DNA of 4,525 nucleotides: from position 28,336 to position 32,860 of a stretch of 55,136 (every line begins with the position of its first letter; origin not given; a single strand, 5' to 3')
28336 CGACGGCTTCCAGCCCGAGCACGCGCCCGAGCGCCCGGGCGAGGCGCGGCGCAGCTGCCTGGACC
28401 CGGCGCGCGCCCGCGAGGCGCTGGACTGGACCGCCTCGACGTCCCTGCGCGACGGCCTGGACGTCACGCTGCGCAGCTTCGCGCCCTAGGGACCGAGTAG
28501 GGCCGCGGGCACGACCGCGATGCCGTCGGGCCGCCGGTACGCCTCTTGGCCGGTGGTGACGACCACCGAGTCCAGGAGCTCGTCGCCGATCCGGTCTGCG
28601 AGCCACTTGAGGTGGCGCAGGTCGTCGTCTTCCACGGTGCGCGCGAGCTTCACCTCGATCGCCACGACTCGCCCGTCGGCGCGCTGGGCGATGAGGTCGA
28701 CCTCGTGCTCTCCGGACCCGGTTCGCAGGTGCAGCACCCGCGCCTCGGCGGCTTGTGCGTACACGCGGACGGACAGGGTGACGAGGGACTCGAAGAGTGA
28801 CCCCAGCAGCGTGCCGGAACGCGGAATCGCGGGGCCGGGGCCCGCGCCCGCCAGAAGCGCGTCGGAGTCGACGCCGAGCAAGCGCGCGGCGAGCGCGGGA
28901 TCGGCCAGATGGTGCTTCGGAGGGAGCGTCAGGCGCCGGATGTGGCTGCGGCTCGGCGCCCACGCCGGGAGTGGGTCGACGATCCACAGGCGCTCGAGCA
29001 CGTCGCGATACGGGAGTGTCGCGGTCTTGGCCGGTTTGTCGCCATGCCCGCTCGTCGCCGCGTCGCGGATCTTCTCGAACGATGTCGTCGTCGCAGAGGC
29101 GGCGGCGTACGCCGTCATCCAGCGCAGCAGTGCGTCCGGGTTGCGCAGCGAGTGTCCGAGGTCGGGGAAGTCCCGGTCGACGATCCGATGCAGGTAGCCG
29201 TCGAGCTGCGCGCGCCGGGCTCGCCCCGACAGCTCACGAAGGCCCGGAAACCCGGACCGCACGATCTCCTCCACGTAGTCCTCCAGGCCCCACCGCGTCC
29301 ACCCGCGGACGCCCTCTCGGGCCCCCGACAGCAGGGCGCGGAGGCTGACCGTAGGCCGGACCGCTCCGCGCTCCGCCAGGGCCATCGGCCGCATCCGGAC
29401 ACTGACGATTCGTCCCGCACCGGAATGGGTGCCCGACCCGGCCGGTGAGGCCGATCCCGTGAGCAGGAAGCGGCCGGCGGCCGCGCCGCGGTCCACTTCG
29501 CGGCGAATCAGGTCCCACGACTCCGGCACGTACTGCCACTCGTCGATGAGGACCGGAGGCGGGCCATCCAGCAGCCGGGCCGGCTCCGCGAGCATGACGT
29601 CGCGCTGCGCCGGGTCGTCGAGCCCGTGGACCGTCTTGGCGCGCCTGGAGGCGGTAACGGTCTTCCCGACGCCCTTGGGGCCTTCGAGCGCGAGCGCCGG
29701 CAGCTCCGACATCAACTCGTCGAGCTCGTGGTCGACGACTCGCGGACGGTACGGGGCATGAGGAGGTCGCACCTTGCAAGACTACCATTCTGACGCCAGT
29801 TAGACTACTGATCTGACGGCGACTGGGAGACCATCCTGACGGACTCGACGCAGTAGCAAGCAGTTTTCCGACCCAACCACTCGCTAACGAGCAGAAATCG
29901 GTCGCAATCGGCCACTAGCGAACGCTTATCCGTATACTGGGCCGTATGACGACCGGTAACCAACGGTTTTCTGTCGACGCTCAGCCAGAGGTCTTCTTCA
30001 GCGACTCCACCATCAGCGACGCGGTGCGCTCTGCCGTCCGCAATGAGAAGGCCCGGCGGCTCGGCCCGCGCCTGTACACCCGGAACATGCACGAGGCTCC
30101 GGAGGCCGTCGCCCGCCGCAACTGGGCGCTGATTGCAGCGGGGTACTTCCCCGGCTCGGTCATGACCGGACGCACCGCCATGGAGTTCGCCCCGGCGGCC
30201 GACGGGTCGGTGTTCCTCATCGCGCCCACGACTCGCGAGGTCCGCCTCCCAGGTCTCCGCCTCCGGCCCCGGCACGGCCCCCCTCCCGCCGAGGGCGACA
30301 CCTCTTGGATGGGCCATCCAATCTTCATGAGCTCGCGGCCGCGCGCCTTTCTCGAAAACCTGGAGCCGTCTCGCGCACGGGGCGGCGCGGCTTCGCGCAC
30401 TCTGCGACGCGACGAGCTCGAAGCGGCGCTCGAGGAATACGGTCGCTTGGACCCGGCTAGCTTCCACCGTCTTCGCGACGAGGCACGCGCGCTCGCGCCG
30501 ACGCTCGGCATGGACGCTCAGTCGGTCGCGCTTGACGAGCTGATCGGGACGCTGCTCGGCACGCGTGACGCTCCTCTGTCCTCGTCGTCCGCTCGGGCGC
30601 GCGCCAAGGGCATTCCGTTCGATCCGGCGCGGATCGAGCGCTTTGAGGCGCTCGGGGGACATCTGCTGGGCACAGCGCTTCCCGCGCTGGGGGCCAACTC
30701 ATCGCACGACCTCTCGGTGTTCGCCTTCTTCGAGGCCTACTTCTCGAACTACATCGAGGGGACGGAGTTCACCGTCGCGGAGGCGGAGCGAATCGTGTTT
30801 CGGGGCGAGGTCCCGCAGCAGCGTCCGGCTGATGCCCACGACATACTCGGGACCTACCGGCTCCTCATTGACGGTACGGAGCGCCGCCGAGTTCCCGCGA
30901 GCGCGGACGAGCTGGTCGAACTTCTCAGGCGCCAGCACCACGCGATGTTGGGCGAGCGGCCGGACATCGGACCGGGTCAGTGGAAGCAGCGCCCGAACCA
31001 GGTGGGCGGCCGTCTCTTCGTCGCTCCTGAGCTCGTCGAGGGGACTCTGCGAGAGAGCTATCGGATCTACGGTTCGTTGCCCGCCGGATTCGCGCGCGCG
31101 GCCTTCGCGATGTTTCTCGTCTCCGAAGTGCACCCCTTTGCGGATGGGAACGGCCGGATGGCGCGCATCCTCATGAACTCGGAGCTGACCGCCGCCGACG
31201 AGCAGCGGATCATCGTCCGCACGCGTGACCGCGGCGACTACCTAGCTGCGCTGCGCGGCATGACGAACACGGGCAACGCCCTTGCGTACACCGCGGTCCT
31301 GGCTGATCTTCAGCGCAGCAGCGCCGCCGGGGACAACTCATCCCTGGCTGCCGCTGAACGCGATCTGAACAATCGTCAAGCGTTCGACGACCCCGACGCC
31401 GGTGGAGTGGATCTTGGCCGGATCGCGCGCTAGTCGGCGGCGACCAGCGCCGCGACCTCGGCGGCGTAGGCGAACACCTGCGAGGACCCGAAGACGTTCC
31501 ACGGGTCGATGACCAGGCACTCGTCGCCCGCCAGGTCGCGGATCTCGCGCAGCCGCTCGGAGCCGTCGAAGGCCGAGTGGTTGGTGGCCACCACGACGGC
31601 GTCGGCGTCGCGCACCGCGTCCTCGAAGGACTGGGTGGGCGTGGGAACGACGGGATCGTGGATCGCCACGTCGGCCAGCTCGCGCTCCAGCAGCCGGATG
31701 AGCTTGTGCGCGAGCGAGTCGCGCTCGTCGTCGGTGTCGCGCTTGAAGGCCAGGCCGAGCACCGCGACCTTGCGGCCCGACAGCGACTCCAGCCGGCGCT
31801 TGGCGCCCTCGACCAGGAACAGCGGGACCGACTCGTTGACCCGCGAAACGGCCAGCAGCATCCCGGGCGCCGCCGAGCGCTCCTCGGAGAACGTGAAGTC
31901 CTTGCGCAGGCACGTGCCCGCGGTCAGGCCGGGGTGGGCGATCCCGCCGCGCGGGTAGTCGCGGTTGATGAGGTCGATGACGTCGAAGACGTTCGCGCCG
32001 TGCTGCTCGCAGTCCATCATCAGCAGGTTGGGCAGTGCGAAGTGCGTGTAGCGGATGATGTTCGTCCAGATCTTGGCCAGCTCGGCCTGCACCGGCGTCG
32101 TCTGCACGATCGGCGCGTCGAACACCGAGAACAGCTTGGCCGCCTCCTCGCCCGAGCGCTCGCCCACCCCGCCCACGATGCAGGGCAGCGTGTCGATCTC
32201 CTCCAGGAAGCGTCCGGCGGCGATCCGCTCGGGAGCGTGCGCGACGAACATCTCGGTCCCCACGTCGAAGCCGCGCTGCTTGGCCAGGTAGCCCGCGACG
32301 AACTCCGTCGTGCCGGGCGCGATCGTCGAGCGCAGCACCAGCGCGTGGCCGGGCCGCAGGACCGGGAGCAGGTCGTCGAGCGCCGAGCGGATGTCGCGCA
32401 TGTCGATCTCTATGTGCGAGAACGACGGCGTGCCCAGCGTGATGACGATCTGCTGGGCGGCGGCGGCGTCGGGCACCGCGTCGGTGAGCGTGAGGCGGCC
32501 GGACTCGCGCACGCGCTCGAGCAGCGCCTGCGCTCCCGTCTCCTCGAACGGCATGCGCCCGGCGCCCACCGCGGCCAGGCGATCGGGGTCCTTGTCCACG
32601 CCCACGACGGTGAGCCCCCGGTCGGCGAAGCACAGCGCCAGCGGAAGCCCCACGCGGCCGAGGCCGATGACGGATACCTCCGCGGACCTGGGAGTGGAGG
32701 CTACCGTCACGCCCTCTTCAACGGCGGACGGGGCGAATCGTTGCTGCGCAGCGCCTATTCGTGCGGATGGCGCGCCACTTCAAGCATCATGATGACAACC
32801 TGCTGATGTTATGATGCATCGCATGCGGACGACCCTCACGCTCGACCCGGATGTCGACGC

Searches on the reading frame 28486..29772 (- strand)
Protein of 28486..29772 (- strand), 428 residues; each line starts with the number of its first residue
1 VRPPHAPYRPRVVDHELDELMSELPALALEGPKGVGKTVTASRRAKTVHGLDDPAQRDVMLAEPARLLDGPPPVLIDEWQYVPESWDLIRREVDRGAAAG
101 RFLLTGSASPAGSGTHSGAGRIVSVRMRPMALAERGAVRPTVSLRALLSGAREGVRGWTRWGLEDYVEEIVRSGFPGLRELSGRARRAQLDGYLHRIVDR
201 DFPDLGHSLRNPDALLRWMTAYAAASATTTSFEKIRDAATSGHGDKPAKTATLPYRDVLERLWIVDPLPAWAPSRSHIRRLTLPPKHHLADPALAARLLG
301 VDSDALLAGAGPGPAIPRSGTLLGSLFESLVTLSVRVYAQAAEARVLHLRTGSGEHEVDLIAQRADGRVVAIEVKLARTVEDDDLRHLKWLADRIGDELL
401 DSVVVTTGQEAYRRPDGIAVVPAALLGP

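Call 65: search_protein_families(library=pfam, proteins=[window:28486-29772:-], max_evalue=0.00001)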
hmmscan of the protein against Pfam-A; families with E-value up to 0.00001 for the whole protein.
window:28486-29772:- (428 aa): 2 families
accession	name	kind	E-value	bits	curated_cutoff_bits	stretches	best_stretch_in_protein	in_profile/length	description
PF13635.12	DUF4143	-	3e-24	86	28.1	1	199-376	1-159/160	Domain of unknown function (DUF4143)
PF13173.12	AAA_14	-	1.1e-11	45.3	27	1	26-134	4-127/129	AAA domain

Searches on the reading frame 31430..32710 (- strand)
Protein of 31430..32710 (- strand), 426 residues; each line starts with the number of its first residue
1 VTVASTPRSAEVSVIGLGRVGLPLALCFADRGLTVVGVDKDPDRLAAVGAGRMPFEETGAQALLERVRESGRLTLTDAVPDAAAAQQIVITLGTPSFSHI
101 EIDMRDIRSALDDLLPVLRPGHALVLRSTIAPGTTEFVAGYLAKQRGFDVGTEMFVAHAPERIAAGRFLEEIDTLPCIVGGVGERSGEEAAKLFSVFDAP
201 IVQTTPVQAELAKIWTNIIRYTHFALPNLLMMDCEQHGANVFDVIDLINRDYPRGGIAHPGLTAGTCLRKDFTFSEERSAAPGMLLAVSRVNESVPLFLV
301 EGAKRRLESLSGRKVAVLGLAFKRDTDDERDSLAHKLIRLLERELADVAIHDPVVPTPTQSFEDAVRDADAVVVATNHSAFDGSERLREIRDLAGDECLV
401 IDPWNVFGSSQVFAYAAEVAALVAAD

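Call 65: search_protein_families(library=pfam, proteins=[window:31430-32710:-], max_evalue=0.00001)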
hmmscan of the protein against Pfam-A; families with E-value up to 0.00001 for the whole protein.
window:31430-32710:- (426 aa): 3 families
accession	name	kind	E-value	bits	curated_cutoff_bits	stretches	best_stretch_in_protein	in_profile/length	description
PF03721.20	UDPG_MGDP_dh_N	-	8.2e-35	120.5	27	1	11-190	2-183/187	UDP-glucose/GDP-mannose dehydrogenase family, NAD binding domain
PF03720.21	UDPG_MGDP_dh_C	-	3.9e-19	69.4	30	1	316-407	1-101/103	UDP-glucose/GDP-mannose dehydrogenase family, UDP binding domain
PF00984.24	UDPG_MGDP_dh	-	9.6e-10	38.9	25.4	1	208-293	2-93/94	UDP-glucose/GDP-mannose dehydrogenase family, central domain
